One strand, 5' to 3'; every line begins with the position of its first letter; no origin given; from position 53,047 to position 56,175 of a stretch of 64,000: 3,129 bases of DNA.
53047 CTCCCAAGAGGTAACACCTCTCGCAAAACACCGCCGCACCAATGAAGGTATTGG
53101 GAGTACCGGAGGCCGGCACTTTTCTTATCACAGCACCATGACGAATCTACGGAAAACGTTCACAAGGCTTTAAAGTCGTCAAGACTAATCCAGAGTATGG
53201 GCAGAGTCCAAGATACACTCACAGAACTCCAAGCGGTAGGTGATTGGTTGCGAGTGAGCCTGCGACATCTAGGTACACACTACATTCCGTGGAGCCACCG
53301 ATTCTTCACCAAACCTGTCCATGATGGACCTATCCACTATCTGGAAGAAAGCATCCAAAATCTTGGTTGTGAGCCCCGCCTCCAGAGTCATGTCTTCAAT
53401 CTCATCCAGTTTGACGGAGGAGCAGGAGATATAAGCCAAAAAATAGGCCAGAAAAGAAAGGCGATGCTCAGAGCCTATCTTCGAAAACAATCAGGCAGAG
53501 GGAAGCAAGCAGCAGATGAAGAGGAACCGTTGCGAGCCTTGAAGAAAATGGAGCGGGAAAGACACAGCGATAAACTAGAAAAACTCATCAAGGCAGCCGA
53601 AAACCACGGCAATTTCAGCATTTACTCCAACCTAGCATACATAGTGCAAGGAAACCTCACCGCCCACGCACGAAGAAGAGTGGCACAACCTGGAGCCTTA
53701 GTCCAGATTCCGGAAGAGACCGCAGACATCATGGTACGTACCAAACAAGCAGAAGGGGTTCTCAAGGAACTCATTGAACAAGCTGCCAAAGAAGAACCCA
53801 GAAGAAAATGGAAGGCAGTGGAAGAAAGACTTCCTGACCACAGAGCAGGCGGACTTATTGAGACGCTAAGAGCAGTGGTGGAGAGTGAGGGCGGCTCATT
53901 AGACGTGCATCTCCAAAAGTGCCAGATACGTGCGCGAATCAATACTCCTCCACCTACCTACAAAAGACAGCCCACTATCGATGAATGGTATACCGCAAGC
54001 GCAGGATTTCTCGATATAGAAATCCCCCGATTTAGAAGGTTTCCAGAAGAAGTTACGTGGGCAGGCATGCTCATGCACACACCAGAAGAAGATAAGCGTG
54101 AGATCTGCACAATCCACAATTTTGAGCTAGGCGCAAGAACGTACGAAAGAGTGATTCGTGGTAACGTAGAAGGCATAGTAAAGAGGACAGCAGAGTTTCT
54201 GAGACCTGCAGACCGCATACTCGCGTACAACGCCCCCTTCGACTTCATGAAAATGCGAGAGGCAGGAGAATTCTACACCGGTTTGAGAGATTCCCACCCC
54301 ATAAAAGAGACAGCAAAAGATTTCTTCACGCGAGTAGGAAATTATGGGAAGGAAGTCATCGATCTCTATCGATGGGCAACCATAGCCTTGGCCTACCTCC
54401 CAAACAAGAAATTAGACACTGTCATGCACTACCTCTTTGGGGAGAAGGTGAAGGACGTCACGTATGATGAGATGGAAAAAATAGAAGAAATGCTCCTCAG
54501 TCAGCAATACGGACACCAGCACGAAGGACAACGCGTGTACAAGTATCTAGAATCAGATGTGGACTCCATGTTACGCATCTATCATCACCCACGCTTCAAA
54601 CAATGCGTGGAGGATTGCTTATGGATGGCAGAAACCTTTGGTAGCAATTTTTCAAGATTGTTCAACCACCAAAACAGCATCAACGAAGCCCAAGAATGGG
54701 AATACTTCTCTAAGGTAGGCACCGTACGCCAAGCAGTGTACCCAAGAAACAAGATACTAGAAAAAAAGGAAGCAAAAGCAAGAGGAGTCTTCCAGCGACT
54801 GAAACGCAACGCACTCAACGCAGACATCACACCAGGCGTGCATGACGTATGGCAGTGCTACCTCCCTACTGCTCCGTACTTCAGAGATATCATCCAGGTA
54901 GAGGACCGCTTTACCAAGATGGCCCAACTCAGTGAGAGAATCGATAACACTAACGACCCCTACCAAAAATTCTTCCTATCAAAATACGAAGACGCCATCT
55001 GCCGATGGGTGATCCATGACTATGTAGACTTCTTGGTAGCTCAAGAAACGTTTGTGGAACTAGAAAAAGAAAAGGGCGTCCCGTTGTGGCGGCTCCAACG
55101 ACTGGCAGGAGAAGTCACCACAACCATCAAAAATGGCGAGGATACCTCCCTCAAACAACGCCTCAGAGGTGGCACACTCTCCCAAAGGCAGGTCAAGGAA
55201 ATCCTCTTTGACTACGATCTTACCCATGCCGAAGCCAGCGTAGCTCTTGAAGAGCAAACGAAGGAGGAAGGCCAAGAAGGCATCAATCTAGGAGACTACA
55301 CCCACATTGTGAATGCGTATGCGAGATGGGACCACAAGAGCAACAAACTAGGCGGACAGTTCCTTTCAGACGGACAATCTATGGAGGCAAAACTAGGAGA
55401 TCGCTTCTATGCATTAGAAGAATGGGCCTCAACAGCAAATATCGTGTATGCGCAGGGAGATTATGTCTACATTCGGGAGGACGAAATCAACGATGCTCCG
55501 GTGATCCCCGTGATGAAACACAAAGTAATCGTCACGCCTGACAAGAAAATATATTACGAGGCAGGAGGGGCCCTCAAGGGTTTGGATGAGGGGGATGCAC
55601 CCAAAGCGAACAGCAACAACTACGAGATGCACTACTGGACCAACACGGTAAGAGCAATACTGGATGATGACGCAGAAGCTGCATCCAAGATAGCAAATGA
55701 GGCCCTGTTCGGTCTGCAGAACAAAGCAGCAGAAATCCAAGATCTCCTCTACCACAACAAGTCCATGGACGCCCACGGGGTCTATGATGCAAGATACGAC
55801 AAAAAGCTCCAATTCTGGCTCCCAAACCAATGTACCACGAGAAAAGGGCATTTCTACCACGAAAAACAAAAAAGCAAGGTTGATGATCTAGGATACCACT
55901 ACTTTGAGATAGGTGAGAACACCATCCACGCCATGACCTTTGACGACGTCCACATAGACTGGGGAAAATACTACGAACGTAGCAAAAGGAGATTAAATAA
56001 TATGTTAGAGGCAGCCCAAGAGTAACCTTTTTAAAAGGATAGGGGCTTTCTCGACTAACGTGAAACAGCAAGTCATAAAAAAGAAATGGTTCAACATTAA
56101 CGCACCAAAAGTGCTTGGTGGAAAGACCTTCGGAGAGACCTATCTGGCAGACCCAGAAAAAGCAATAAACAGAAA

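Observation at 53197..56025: PolB-family protein with intact exonuclease motifs but unrecognisable polymerase catalytic motifs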

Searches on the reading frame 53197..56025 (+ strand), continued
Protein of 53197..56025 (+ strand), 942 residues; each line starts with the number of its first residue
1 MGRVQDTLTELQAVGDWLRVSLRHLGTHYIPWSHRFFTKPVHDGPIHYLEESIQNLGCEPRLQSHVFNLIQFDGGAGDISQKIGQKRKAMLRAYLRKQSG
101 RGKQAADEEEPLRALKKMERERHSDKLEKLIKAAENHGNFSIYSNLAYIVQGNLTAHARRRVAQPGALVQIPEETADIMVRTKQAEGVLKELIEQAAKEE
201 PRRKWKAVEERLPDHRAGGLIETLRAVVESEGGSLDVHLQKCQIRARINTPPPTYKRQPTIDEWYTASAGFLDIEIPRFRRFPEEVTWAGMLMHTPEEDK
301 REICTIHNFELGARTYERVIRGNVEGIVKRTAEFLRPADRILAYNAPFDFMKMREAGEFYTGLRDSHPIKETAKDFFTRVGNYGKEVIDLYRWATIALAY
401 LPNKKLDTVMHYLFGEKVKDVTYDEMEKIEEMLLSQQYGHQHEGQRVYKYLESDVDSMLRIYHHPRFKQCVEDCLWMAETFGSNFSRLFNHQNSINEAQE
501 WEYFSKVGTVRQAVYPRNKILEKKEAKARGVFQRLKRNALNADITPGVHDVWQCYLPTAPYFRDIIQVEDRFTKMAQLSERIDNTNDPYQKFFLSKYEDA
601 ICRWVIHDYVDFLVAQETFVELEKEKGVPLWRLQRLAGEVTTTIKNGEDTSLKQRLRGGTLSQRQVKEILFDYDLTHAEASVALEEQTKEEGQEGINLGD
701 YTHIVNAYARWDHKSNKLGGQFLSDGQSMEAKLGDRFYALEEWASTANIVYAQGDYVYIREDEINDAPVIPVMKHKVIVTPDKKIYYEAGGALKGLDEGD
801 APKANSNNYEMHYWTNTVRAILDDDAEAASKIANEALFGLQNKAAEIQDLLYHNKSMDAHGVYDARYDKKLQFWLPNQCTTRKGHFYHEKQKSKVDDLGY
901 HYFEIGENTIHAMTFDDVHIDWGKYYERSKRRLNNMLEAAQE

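Call 49: fold_search(model_id=the predicted structure, library=pdb)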
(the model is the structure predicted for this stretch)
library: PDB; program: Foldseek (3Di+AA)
matches with E <= 10: 458; with E <= 0.001: 109
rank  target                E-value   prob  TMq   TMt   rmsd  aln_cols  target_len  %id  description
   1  7b0h_F                1.1e-13  1.00  0.37  0.43  13.2      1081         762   10  TgoT_6G12 Ternary complex (released 2021-01-13)
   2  9oau_A                1.2e-13  1.00  0.40  0.48  13.8      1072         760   10  TNA polymerase, 7-47, binary complex (released 2025-12-10)
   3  7b0h_E                1.2e-13  1.00  0.35  0.44  13.7      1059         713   10  TgoT_6G12 Ternary complex (released 2021-01-13)
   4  2xhb_A                2.4e-13  1.00  0.43  0.53  13.6      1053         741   10  Crystal structure of DNA polymerase from Thermococcus gorgonarius in complex with hypoxanthine-containing DNA (released 2010-07-21)
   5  4flv_A                3.8e-13  1.00  0.43  0.52  12.5      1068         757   10  Pyrococcus abyssi B family DNA polymerase bound to a dsDNA, in edition mode (released 2012-08-29)
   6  9oat_A                3.8e-13  1.00  0.41  0.49  12.6      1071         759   10  TNA polymerase, 5-270, binary complex (released 2025-12-10)
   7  4flu_A                4.4e-13  1.00  0.43  0.52  12.7      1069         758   10  Pyrococcus abyssi B family DNA polymerase bound to a dsDNA, in edition mode (released 2012-08-29)
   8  9oaw_A                5.2e-13  1.00  0.41  0.49  13.8      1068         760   10  TNA polymerase, 10-92, binary complex (released 2025-12-10)
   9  7tqw_A                5.7e-13  1.00  0.38  0.45  13.3      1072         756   10  Kod RSGA incorporating PMT, n+2 (released 2022-08-31)
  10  4flz_A                6.8e-13  1.00  0.43  0.52  12.7      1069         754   10  Pyrococcus abyssi B family DNA polymerase bound to a dsDNA, in edition mode (released 2012-08-29)
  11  4k8x_A                6.8e-13  1.00  0.38  0.45  13.3      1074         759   11  Binary complex of 9N DNA polymerase in the replicative state (released 2013-06-26)
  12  7b07                  6.8e-13  1.00  0.36  0.43  14.7      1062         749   10  TgoT_6G12 apo (released 2020-12-30)
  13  6is7_A                7.5e-13  1.00  0.38  0.45  14.2      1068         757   11  Structure of 9N-I DNA polymerase incorporation with dA in the active site (released 2019-08-28)
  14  4flt_A                8.2e-13  1.00  0.43  0.52  12.2      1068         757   10  Pyrococcus abyssi B family DNA polymerase bound to a dsDNA, in edition mode (released 2012-08-29)
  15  9oay_A                8.2e-13  1.00  0.39  0.47  14.3      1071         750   11  TNA polymerase, 8-64, ternary complex (released 2025-12-10)
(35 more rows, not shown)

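Call 52: search_protein_families(library=pfam, alignment_id=A4, max_evalue=0.01)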
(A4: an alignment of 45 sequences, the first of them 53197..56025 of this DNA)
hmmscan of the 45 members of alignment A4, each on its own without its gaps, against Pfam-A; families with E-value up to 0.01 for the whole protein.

A. member 1, window:53197-56025:+ (942 aa): 0 families

B. families by the number of members that match (of 45 scanned): 5 families
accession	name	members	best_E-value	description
PF03104.25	DNA_pol_B_exo1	10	2.5e-08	DNA polymerase family B, exonuclease domain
PF04434.22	SWIM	1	0.0026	SWIM zinc finger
PF13195.11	DUF4011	1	0.0063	Protein of unknown function (DUF4011)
PF09486.15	HrpB7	1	0.0075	Bacterial type III secretion protein (HrpB7)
PF01378.23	IgG_binding_B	1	0.0079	B domain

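Call 60: find_encoding_contigs(protein=P0004, flank=10000, max_places=2)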
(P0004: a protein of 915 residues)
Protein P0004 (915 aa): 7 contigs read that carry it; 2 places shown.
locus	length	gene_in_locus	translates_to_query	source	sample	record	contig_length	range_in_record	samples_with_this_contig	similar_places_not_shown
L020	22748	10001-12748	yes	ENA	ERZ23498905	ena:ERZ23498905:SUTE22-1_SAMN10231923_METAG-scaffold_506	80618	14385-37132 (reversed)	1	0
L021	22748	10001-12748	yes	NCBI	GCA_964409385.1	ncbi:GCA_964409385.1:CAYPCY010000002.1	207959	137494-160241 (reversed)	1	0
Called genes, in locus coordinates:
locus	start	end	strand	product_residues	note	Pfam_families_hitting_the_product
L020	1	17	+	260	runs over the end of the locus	PF00491:Arginase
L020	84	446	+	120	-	-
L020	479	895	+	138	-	PF24034:DUF7343 (weak)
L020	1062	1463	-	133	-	PF11969:DcpS_C, PF01230:HIT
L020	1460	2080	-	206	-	PF00702:Hydrolase, PF13419:HAD_2, PF13242:Hydrolase_like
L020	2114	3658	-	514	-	PF05048:NosD (weak), PF13229:Beta_helix, PF05048:NosD, PF13229:Beta_helix, PF05048:NosD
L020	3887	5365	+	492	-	-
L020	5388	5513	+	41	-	-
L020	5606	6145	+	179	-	PF00827:Ribosomal_L15e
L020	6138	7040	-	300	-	-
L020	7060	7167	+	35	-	-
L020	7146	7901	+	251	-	PF02616:SMC_ScpA (weak)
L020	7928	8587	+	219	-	PF01912:eIF-6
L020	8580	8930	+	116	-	PF02996:Prefoldin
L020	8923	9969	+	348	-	PF00448:SRP54, PF13207:AAA_17 (weak)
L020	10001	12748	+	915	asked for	PF03104:DNA_pol_B_exo1 (weak)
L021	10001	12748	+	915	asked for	PF03104:DNA_pol_B_exo1 (weak)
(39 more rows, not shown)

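Call 61: find_encoding_contigs(protein=P0008, flank=10000, max_places=2)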
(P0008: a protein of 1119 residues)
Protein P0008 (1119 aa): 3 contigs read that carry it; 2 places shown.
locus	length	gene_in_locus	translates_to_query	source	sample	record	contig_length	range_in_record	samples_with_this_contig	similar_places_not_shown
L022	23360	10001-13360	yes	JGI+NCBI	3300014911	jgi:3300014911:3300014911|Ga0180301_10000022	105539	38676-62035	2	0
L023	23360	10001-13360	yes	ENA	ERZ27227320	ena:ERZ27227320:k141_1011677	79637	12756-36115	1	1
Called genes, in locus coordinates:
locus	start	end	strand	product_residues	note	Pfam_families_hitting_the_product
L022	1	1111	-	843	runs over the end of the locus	-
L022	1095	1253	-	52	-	-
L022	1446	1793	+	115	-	PF01176:eIF-1a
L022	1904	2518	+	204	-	-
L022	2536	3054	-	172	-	PF16927:HisKA_7TM (weak), PF01252:Peptidase_A8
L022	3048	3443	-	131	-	-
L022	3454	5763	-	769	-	-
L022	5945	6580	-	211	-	-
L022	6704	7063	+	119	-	-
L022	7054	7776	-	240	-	PF00730:HhH-GPD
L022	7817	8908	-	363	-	PF09587:PGA_cap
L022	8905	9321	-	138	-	-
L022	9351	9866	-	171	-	-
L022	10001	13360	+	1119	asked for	-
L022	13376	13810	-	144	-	PF01201:Ribosomal_S8e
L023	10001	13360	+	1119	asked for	-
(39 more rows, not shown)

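Call 67: search_dna_similar(query=window:53197-56025:+, collection=phages, mode=protein, max_evalue=0.01, max_rows=15)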
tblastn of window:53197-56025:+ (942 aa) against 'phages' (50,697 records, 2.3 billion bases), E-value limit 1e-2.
No match.

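Call 68: search_dna_similar(query=window:53197-56025:+, collection=plasmids, mode=protein, max_evalue=0.01, max_rows=15)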
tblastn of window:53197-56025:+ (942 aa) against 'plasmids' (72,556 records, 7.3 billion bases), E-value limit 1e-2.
No match.

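Call 78: search_protein_families(library=pfam, proteins=[P0107, P0108, P0109, P0111, P0119, P0121, P0123, P0124, P0125, P0100], max_evalue=0.001)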
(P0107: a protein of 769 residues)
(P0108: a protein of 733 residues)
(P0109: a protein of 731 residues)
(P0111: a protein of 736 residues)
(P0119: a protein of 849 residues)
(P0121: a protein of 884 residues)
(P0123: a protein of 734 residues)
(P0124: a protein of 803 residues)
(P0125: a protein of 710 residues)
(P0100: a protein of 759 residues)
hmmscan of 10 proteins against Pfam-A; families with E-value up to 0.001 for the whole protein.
P0107 (769 aa): 0 families

P0108 (733 aa): 1 family
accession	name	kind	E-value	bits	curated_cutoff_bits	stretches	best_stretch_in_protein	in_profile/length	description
PF03104.25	DNA_pol_B_exo1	-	1.6e-05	24.8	23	1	319-418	145-242/242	DNA polymerase family B, exonuclease domain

P0109 (731 aa): 0 families

P0111 (736 aa): 0 families

P0119 (849 aa): 0 families

P0121 (884 aa): 0 families

P0123 (734 aa): 1 family
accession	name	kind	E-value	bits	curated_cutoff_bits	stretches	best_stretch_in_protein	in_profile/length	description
PF03104.25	DNA_pol_B_exo1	-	0.00049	20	23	1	265-383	107-231/242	DNA polymerase family B, exonuclease domain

P0124 (803 aa): 1 family
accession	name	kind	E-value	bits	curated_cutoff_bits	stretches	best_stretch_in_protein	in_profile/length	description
PF03104.25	DNA_pol_B_exo1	-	4.3e-05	23.5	23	1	223-309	138-229/242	DNA polymerase family B, exonuclease domain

P0125 (710 aa): 0 families

P0100 (759 aa): 0 families

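Call 92: fold_search(model_id=the predicted structure, library=viral)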
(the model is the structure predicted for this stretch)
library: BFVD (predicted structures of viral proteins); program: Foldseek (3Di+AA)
matches with E <= 10: 334; with E <= 0.001: 57
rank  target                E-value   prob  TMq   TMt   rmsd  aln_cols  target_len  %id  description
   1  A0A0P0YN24            7.0e-14  1.00  0.38  0.40  17.5      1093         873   11  (no name in the UniProt tables at hand)
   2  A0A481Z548            7.3e-14  1.00  0.40  0.37  12.6      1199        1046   11  DNA-directed DNA polymerase [Pithovirus LCPAC104]
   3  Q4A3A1                1.3e-13  1.00  0.34  0.33  18.0      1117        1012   11  DNA polymerase [Emiliania huxleyi virus 86 (isolate United Kingdom/English Channel/1999)]
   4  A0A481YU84            2.4e-13  1.00  0.37  0.29  21.8      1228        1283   10  DNA-directed DNA polymerase [Marseillevirus LCMAC102]
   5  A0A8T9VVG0            1.2e-12  1.00  0.36  0.33  23.4      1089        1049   10  (no name in the UniProt tables at hand)
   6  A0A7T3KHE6            3.1e-12  1.00  0.33  0.34  20.5       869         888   11  DNA-directed DNA polymerase [Campylobacter phage F372]
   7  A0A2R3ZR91            9.1e-12  1.00  0.41  0.35  19.1      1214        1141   10  (no name in the UniProt tables at hand)
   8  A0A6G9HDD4            2.2e-11  1.00  0.36  0.40  14.4      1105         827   11  DNA-directed DNA polymerase [Carcinus maenas virus 1]
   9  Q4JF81                2.8e-11  1.00  0.40  0.34  15.2      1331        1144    9  DNA-directed DNA polymerase [Heterosigma akashiwo virus 01]
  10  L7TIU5                3.5e-11  1.00  0.41  0.43  17.4      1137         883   10  DNA-directed DNA polymerase [Halorubrum sodomense tailed virus 2]
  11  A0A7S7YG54            3.8e-11  1.00  0.38  0.30  20.0      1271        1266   10  DNA polymerase [Medusavirus stheno T3]
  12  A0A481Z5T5            6.5e-11  1.00  0.44  0.52  12.4      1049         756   10  DNA polymerase family B, exonuclease domain [Pithovirus LCPAC201]
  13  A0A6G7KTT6            1.1e-10  1.00  0.35  0.29  19.5      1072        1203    8  DNA polymerase beta [African swine fever virus]
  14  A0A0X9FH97            1.2e-10  1.00  0.35  0.31  18.4      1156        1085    9  DNA-directed DNA polymerase [Cnaphalocrocis medinalis granulovirus]
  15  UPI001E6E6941         1.3e-10  1.00  0.41  0.42  15.7      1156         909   10  (no name look-up for this kind of identifier)
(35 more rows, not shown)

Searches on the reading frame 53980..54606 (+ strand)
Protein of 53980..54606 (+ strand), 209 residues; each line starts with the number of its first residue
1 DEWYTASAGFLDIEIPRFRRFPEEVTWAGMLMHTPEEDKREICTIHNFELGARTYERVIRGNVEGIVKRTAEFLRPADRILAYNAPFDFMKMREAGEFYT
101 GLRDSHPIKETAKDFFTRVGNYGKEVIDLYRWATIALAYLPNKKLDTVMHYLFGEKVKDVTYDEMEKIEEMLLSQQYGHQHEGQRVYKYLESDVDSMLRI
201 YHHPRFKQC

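Call 45: find_related_loci(query=A3, collection=genome_contigs, flank=10000)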
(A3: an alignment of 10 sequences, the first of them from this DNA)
Query A3 (209 aa) in genome_contigs; peptide patterns used: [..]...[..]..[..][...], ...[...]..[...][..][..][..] (x = any residue, [..] = any of these).
130 stretches matched a pattern; 17 encode a relative of the query (tblastn E <= 1e-3); 17 distinct loci.
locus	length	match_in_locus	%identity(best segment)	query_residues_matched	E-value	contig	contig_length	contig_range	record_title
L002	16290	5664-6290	72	1-209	1e-99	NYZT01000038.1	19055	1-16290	MAG: Candidatus Woesearchaeota archaeon isolate ARS49 MHASMcontig_187165, whole genome shotgun sequence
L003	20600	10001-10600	38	10-206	3e-35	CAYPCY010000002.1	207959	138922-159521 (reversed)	MAG TPA_asm: uncultured Methanosarcinales archaeon isolate SRP200020_co5_153 genome assembly, contig: NODE_61_length_207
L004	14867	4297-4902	36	10-207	2e-33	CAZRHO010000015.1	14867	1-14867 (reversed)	MAG TPA_asm: uncultured Methanosarcinales archaeon isolate binchicken_co141_112 genome assembly, contig: NODE_16824_leng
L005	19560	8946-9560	35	11-207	1e-29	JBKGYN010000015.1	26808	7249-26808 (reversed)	MAG: Candidatus Woesearchaeota archaeon isolate C1M08_52 NODE_771_length_26808_cov_13.101895, whole genome shotgun seque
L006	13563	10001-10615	34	10-207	8e-29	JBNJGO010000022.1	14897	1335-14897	MAG: Nanobdellota archaeon isolate Y22_30dBSe2.bin.8 NODE_2291_length_14897_cov_25.790647, whole genome shotgun sequence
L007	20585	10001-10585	35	11-208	6e-28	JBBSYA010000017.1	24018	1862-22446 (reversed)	MAG: Nanoarchaeota archaeon isolate H43-bin036_1 H43_bin036_1_000000000017, whole genome shotgun sequence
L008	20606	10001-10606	30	10-209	7e-28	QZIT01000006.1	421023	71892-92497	MAG: Candidatus Woesearchaeota archaeon isolate SURF_58 Ga0104751_1000005, whole genome shotgun sequence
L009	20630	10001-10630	33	10-209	5e-28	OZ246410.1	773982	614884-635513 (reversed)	MAG: uncultured Methanosarcinales archaeon isolate SRP193066_co2_46 genome assembly, chromosome: 1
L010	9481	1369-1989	31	10-208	8e-26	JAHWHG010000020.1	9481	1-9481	MAG: Candidatus Woesearchaeota archaeon isolate FT2_348 k127_74637095, whole genome shotgun sequence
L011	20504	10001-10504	36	9-169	3e-24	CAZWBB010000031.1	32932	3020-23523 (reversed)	MAG TPA_asm: uncultured Methanosarcinales archaeon isolate SRP077602_co2_374 genome assembly, contig: NODE_2007_length_3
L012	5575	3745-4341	30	9-208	3e-24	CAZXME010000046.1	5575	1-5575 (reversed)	MAG TPA_asm: uncultured Methanosarcinales archaeon isolate SRP191223_co1_28 genome assembly, contig: NODE_20464_length_5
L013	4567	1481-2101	33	1-208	2e-24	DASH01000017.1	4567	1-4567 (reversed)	MAG TPA_asm: Candidatus Woesearchaeota archaeon UBA153 UBA153_contig_197724, whole genome shotgun sequence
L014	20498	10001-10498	31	10-171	7e-24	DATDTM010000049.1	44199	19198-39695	MAG TPA_asm: Candidatus Nanoarchaeia archaeon isolate SMAG_U8031 k141_1991397, whole genome shotgun sequence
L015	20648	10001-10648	30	1-208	1e-22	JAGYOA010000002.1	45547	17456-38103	Candidatus Woesearchaeota archaeon isolate M55A3 2, whole genome shotgun sequence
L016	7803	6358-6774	34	81-208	9e-21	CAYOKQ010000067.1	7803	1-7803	MAG TPA_asm: uncultured Methanosarcinales archaeon isolate binchicken_co125_1105 genome assembly, contig: NODE_18799_len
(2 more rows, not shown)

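Call 90: find_related_loci(query=A3, collection=viral_contigs, flank=5000)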
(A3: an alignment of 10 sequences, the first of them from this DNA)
Query A3 (209 aa) in viral_contigs; peptide patterns used: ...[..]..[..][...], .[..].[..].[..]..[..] (x = any residue, [..] = any of these).
80 stretches matched a pattern, but none encodes a relative of the query by tblastn (E <= 1e-3).
